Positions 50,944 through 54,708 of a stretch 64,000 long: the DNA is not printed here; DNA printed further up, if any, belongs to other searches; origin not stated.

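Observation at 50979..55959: Intact type II-C tracrRNA-cas9-cas1-cas2 locus whose CRISPR array is one repeat and zero spacers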

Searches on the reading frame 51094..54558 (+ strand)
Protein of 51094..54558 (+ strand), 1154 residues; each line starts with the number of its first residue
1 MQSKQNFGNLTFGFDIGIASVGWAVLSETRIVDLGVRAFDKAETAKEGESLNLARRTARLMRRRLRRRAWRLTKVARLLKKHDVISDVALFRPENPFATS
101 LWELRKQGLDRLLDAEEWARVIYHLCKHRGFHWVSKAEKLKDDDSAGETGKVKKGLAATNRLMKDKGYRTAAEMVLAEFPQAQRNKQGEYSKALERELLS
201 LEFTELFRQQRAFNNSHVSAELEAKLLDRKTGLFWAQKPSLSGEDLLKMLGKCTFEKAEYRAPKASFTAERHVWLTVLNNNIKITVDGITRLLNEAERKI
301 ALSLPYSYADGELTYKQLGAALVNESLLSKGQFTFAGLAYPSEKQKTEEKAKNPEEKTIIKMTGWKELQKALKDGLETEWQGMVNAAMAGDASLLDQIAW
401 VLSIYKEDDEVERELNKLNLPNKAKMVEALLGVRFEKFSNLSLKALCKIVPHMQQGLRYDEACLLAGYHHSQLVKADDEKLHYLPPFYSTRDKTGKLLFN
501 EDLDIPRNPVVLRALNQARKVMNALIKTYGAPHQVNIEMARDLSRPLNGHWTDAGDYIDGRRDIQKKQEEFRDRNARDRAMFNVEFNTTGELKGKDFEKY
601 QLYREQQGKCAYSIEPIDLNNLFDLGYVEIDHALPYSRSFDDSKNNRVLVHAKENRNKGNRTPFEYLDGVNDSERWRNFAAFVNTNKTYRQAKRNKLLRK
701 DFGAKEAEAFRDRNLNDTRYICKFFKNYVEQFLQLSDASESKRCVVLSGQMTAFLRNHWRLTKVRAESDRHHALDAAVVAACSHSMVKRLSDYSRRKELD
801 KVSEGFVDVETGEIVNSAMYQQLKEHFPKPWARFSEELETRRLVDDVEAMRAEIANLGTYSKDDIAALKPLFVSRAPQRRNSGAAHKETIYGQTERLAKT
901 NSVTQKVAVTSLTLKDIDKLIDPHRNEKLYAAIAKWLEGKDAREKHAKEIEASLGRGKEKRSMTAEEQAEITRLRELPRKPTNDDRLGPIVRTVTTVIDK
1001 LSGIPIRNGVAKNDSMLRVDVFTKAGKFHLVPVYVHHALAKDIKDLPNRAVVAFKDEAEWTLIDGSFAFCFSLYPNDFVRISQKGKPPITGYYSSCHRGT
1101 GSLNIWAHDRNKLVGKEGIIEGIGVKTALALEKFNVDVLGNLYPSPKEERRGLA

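Call 6: search_protein_families(library=ncbifam, proteins=[window:51094-54558:+])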
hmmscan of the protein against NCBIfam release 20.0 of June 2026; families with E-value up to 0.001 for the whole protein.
window:51094-54558:+ (1154 aa): 2 families
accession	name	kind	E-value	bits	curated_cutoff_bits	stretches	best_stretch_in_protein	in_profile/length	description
TIGR01865.2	cas_Csn1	equivalog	5.5e-220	733.5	100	1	11-1141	2-1070/1070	type II CRISPR RNA-guided endonuclease Cas9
NF049971.1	CRISPR_Cas9d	exception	7.6e-42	144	375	2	508-1045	463-916/986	type II CRISPR RNA-guided endonuclease Cas9d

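Call 8: find_encoding_contigs(protein=window:51094-54558:+, flank=10000, max_places=10)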
Protein window:51094-54558:+ (1154 aa): no gene with exactly this product is on record in the collection.

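Call 10: find_homologous_proteins(query=window:51094-54558:+, max_evalue=1e-50)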
Query window:51094-54558:+ (1154 aa): 2668 proteins with E <= 1e-50 among 8000 candidates; the best 120 are listed.
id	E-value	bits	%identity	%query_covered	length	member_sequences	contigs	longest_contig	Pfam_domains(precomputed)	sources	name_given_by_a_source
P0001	0.0e+0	2626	100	100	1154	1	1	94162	PF13395.13,PF22702.3,PF18541.8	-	-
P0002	0.0e+0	2474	94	100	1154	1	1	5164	PF13395.13,PF18470.7,PF22702.3,PF18541.8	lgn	-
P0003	0.0e+0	2281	88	100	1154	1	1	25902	PF13395.13,PF22702.3,PF18541.8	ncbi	-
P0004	0.0e+0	2255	86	100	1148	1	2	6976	PF13395.13,PF22702.3,PF18541.8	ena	-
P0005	0.0e+0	2226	86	100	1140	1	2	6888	PF13395.13,PF18470.7,PF22702.3,PF18541.8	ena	-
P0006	0.0e+0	2186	84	100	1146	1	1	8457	PF13395.13,PF18470.7,PF22702.3,PF18541.8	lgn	-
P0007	0.0e+0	2177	84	100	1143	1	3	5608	PF13395.13,PF18470.7,PF22702.3,PF18541.8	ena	-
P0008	0.0e+0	2151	83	100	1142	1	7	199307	PF13395.13,PF18470.7,PF22702.3,PF18541.8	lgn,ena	-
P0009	0.0e+0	2122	82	100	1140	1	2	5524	PF13395.13,PF18470.7,PF22702.3,PF18541.8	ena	-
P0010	0.0e+0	2114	81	100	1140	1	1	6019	PF13395.13,PF18470.7,PF22702.3,PF18541.8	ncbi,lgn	-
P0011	0.0e+0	2108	81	100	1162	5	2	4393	PF13395.13,PF22702.3,PF18541.8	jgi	jgi:CRISPR-associated endonuclease Csn1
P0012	0.0e+0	2107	81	100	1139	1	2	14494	PF13395.13,PF18470.7,PF22702.3,PF18541.8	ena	-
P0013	0.0e+0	2095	80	100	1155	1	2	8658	PF13395.13,PF18470.7,PF22702.3,PF18541.8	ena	-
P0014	0.0e+0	2077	81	100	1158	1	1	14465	PF13395.13,PF22702.3,PF18541.8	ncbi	-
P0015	0.0e+0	2061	79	100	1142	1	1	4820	PF13395.13,PF18470.7,PF22702.3,PF18541.8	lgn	-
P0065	0.0e+0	1773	69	100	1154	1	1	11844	PF13395.13,PF18470.7,PF22702.3,PF18541.8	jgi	-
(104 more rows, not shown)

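Call 11: find_related_loci(query=window:51094-54558:+, collection=genome_contigs, flank=10000)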
Query window:51094-54558:+ (1154 aa) in genome_contigs; peptide patterns used: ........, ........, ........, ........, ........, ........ (x = any residue, [..] = any of these).
236 stretches matched a pattern; 107 encode a relative of the query (tblastn E <= 1e-3); the best 80 are kept; 80 distinct loci.
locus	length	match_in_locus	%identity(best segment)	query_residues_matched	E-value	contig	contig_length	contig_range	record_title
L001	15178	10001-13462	88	1-1154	0e+0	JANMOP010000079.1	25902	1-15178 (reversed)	MAG: Methylotenera sp. isolate OTE_58_metabat_147 OTE_58_k141_1125921, whole genome shotgun sequence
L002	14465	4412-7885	81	1-1154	0e+0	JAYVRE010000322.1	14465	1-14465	MAG: Methylotenera sp. isolate GL72_UP_metabinner_56 GL72_UP_metabinner_56_321, whole genome shotgun sequence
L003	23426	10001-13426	69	4-1154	0e+0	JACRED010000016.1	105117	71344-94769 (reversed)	MAG: Nitrosomonadales bacterium isolate NC_groundwater_1690_Pr3_B-0.1um_58_591 SR-2_scaffold_141_1021181, whole genome s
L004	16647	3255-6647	67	10-1154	0e+0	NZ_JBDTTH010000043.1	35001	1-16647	MAG: Polaromonas sp. isolate cluster3_bin.291 NODE_3424_length_35001_cov_21.878498, whole genome shotgun sequence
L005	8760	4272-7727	67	1-1154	0e+0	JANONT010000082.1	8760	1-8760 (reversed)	MAG: Candidatus Nitrotoga sp. isolate VAR_43_metabat_319 VAR_43_k141_4316637, whole genome shotgun sequence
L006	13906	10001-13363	67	9-1154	0e+0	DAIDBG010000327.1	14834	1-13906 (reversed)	MAG TPA_asm: bacterium isolate clean1860 k141_120934, whole genome shotgun sequence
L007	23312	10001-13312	66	10-1154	0e+0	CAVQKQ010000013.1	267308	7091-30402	MAG: uncultured proteobacterium isolate MFD02416.bin.1.398 genome assembly, contig: contig_30443, whole genome shotgun s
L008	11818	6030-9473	65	1-1154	0e+0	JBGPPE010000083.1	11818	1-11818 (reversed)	MAG: Gallionellaceae bacterium isolate OBJ2_061818_050_21 k141_1884408_length_11818_cov_10.0000, whole genome shotgun se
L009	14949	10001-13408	65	5-1154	0e+0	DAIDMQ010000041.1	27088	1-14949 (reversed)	MAG TPA_asm: Gallionellaceae bacterium isolate clean455 k141_96080, whole genome shotgun sequence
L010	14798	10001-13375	66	1-1154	0e+0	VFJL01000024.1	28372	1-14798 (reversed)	MAG: Nitrosomonadales bacterium isolate Bin_61_7 c_000000611308, whole genome shotgun sequence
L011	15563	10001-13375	66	1-1154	0e+0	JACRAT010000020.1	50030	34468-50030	MAG: Nitrosomonadales bacterium isolate NC_groundwater_1601_Pr3_B-0.1um_63_19 SR-2_scaffold_141_1135387, whole genome sh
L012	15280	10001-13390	65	1-1154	0e+0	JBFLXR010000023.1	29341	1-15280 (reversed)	MAG: Pseudomonadota bacterium isolate MAG063 MAG063_23, whole genome shotgun sequence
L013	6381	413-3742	65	11-1154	0e+0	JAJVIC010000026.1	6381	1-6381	MAG: Bacteroidia bacterium isolate Bin_39 c_000000025323, whole genome shotgun sequence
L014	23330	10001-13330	65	11-1154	0e+0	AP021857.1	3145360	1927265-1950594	Candidatus Desulfobacillus denitrificans DNA, complete genome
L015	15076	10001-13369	65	1-1154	0e+0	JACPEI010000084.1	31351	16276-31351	MAG: Nitrosomonadales bacterium isolate NC_groundwater_331_Ag_B-0.1um_59_15 GD18-4_B1_scaffold_1329910, whole genome sho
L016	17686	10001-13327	65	4-1154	0e+0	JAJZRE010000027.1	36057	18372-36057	MAG: Proteobacteria bacterium isolate SKS1.bin78 NODE_2026_length_36057_cov_44.511077, whole genome shotgun sequence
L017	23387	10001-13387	64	4-1154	0e+0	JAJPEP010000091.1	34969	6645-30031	MAG: Thiobacillus sp. isolate Sulfur_bin.2 S42_k141_26007, whole genome shotgun sequence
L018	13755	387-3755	64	1-1154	0e+0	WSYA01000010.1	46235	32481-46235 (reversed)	MAG: Gallionellaceae bacterium isolate X3_MetaBAT.21 scaffold_543, whole genome shotgun sequence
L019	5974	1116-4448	64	1-1154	0e+0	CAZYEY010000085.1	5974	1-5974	MAG TPA_asm: uncultured Thiobacillus sp. isolate binchicken_co23_236 genome assembly, contig: k141_230540, whole genome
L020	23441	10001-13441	64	1-1154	0e+0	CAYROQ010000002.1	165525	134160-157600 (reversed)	MAG TPA_asm: uncultured Sideroxydans sp. isolate SRP178908_co1_147 genome assembly, contig: NODE_28_length_165525_cov_5.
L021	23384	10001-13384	65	1-1154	0e+0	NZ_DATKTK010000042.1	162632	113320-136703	MAG: Sulfuricella sp. isolate SMAG_U14079 k141_1687491, whole genome shotgun sequence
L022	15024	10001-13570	62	1-1154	0e+0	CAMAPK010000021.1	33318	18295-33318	MAG: Nitrosovibrio sp. Nv4 isolate LH-02apr19-167 genome assembly, contig: LH-02apr19-C2497, whole genome shotgun sequen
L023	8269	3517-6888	64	1-1154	0e+0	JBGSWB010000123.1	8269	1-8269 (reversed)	MAG: Sideroxydans sp. isolate JTS-AC470 k141_2028424, whole genome shotgun sequence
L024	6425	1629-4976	63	1-1154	0e+0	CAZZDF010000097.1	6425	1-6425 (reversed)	MAG TPA_asm: uncultured Propionivibrio sp. isolate binchicken_co41_224 genome assembly, contig: NODE_12009_length_6425_c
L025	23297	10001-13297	62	11-1154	0e+0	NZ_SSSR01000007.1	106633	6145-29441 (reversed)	Propionivibrio limicola strain GolChi1 DSM6832_NODE_7_length_106633_cov_476.39, whole genome shotgun sequence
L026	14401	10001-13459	64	1-1154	0e+0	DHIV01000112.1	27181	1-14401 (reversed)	MAG TPA_asm: Gallionella sp. UBA4737 UBA4737_contig_2245, whole genome shotgun sequence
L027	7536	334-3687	64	5-1154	0e+0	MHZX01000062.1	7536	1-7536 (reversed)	MAG: Rhodocyclales bacterium RIFCSPLOWO2_02_FULL_63_24 rifcsplowo2_02_scaffold_27511, whole genome shotgun sequence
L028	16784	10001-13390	64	1-1154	0e+0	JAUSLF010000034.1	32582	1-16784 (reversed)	MAG: Nitrosomonadaceae bacterium isolate E19_concoct.bin.114 E19_k141_325673, whole genome shotgun sequence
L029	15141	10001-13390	65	1-1154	0e+0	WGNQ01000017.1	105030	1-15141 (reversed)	MAG: Sideroxydans sp. isolate RI_121 c_000000041321, whole genome shotgun sequence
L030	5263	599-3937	63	5-1154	0e+0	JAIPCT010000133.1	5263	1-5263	MAG: Burkholderiaceae bacterium isolate Tobar2m-G30 Tobar13-5m-C15655, whole genome shotgun sequence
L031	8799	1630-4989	62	11-1154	0e+0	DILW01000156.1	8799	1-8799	MAG TPA_asm: Betaproteobacteria bacterium UBA5582 UBA5582_contig_341, whole genome shotgun sequence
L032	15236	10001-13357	61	1-1154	0e+0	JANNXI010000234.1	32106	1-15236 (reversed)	MAG: Betaproteobacteria bacterium isolate VAR_34_metabat_213 VAR_34_k141_3006643, whole genome shotgun sequence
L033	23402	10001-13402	61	10-1154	0e+0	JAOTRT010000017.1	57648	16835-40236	MAG: Candidatus Nitricoxidireducens bremensis isolate MAG5 5109_A_contig_162, whole genome shotgun sequence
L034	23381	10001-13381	64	1-1154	0e+0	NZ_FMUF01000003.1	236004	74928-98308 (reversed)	Nitrosospira sp. Nsp1, whole genome shotgun sequence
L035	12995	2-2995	65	110-1154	0e+0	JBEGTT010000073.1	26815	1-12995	MAG: Pseudomonadota bacterium isolate providencecreek_2019_sw_WHONDRS-S19S_0007_B_bin.7 scaffold_2288526, whole genome s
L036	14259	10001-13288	62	9-1154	0e+0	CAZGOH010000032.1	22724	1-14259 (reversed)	MAG TPA_asm: uncultured Methyloversatilis sp. isolate binchicken_co209_130 genome assembly, contig: NODE_1961_length_227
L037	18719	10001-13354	64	1-1154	0e+0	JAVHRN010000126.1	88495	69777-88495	MAG: Gallionella sp. isolate WB01no16_51_36 NODE_96_length_88495_cov_21.111940, whole genome shotgun sequence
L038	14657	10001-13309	61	11-1154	0e+0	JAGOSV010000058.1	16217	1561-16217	MAG: Sterolibacterium sp. isolate Gw_Eff_bin_349 Gw_Eff_7952_length_16217_cov_11.946613, whole genome shotgun sequence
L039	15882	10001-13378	61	7-1154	0e+0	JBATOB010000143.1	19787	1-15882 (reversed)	MAG: Chromatiaceae bacterium isolate MFD10518_ilm_asm_bin1 k127_273960, whole genome shotgun sequence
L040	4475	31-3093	63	100-1154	0e+0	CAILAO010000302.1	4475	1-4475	MAG: uncultured proteobacterium isolate LJ_bin-0460 genome assembly, contig: bin-0460:0302/1126, whole genome shotgun se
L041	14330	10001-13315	62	10-1154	0e+0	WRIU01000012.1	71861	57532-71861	MAG: Betaproteobacteria bacterium isolate Nt197P3bin56 Ga0082212_10000295, whole genome shotgun sequence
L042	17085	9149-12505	60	10-1154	0e+0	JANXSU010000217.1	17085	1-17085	MAG: Comamonadaceae bacterium isolate 337R_metabat_76 337R_k141_771696, whole genome shotgun sequence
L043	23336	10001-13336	59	6-1154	0e+0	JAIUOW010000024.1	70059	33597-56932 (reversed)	MAG: Proteobacteria bacterium isolate RAM1 3300009517-bin.1~Ga0102832_1000444, whole genome shotgun sequence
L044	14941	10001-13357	60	7-1154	0e+0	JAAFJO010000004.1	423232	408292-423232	MAG: Betaproteobacteria bacterium isolate bin28.maxbin.ball.060 WN_Betaproteobacteria_2_scaffold_4, whole genome shotgun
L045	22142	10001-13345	59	5-1154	0e+0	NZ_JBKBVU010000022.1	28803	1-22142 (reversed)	MAG: Caldimonas sp. isolate 21I_069.bin.3 NODE_1227_length_28803_cov_2.806952, whole genome shotgun sequence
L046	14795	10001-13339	59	7-1154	0e+0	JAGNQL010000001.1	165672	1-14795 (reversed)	MAG: Burkholderiales bacterium isolate Go_SlAct_bin_239 Go_SlAct_164_length_165672_cov_6.743701, whole genome shotgun se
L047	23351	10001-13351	61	1-1154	0e+0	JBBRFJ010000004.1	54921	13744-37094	MAG: Burkholderiales bacterium isolate Co_metawrap_2560 Cmw_2560_k141_16595895_length_54921_cov_31.6212, whole genome sh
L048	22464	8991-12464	58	9-1154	0e+0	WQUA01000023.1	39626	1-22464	MAG: Proteobacteria bacterium isolate Cu122P4bin11 JGI20165J26630_10000027, whole genome shotgun sequence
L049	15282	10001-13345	59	10-1154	0e+0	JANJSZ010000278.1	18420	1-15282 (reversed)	MAG: Acidovorax sp. isolate RXF3_metabat.bin.4 RXF3_k141_6184, whole genome shotgun sequence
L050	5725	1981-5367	58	7-1154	0e+0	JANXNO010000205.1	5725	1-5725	MAG: Burkholderiales bacterium isolate 340R_concoct_218 340R_k141_15334, whole genome shotgun sequence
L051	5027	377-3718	58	11-1154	0e+0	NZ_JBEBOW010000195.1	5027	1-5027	MAG: Diaphorobacter ruginosibacter isolate T1.bin.76 NODE_23618_length_5027_cov_72.143604, whole genome shotgun sequence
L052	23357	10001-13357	58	11-1154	0e+0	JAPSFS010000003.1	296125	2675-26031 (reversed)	MAG: Comamonadaceae bacterium isolate GA_gra76 NODE_24_length_296125_cov_75.970940, whole genome shotgun sequence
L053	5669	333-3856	64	1-1154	0e+0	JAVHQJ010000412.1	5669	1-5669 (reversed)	MAG: Sideroxydans sp. isolate WB02no21_51_77 NODE_9309_length_5669_cov_58_229426, whole genome shotgun sequence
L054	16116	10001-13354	57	11-1154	0e+0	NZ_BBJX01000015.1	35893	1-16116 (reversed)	Comamonas granuli NBRC 101663, whole genome shotgun sequence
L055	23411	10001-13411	57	3-1154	0e+0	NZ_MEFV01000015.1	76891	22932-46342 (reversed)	MAG: Comamonas sp. SCN 67-35 ABT03_C0015, whole genome shotgun sequence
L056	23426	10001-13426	58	3-1154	0e+0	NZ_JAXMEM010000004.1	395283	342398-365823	MAG: Ottowia sp. isolate STL-PRO62 C2.126.fa-4, whole genome shotgun sequence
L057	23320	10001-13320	77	1-1154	0e+0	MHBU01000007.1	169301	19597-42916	MAG: Methylotenera sp. RIFCSPLOWO2_02_FULL_45_14 rifcsplowo2_02_scaffold_191, whole genome shotgun sequence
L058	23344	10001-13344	62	1-1154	0e+0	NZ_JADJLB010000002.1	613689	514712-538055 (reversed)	MAG: Propionivibrio sp. isolate EsbE_18-Q3-R3-47_MAXAC.131 tig00001009-10-6140660, whole genome shotgun sequence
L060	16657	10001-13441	58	11-1154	0e+0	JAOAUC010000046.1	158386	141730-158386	MAG: Zoogloea oleivorans isolate AF21_PE0_T1_S7_64_23 T1_S7_32_length_158386_cov_14, whole genome shotgun sequence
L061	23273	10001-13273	57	4-1154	0e+0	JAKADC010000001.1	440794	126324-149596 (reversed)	MAG: Proteobacteria bacterium isolate WH4.bin45 NODE_6_length_440794_cov_5.154836, whole genome shotgun sequence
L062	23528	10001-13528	56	1-1154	0e+0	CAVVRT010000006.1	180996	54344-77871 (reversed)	MAG: uncultured beta proteobacterium isolate MFD02832.bin.3.66 genome assembly, contig: contig_3096, whole genome shotgu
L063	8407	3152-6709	54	10-1154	0e+0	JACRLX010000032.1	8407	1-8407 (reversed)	MAG: Rhodocyclales bacterium isolate NC_groundwater_1892_Pr3_B-0.1um_64_18 SR2-18-B1_coassembly_263539, whole genome sho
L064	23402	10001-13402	58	9-1154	0e+0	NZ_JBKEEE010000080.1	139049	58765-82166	MAG: Ottowia sp. isolate VLC_002 k121_2008461, whole genome shotgun sequence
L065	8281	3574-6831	55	11-1154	0e+0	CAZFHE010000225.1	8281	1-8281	MAG TPA_asm: uncultured Dechloromonas sp. isolate SRP098377_co2_209 genome assembly, contig: k141_2815612, whole genome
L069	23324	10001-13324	55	6-1154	0e+0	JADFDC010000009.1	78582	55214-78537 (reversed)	MAG: Thiobacillus sp. isolate QR_Bin.5 NODE_9_length_78582_cov_22.4654, whole genome shotgun sequence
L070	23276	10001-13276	54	10-1154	0e+0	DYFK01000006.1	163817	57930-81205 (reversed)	MAG TPA_asm: Hydrogenophilus sp. isolate BE2011_66_48 Afr_mines_BE2011_23_length_163817_cov_17_853000, whole genome shot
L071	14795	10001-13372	53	1-1154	0e+0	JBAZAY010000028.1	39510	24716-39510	MAG: Gallionella sp. isolate SO_2017_GW1_10 NODE_4722_length_39510_cov_1.281086_OW334_2017, whole genome shotgun sequenc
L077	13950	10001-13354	60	1-1154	0e+0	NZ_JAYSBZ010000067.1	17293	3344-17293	MAG: Aquabacterium sp. isolate XM6_XAHMGE1bin.4 NODE_1831_length_17293_cov_2.562915, whole genome shotgun sequence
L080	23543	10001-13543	64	1-1154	0e+0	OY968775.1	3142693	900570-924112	MAG: uncultured beta proteobacterium isolate MFD02832.bin.1.36 genome assembly, chromosome: 1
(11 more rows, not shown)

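Call 16: find_encoding_contigs(protein=P0002, flank=10000, max_places=6)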
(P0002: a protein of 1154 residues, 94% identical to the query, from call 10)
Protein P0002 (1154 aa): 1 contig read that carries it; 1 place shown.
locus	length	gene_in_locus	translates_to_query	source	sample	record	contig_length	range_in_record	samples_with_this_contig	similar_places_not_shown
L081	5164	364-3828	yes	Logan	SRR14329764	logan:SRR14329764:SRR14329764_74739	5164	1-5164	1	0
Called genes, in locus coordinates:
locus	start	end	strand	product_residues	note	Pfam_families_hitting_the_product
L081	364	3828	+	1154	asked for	PF18470:Cas9_a (faint), PF13395:HNH_4, PF18541:RuvC_III, PF22702:Cas9_RuvC (weak)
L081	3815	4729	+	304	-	PF01867:Cas_Cas1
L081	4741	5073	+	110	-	PF09827:CRISPR_Cas2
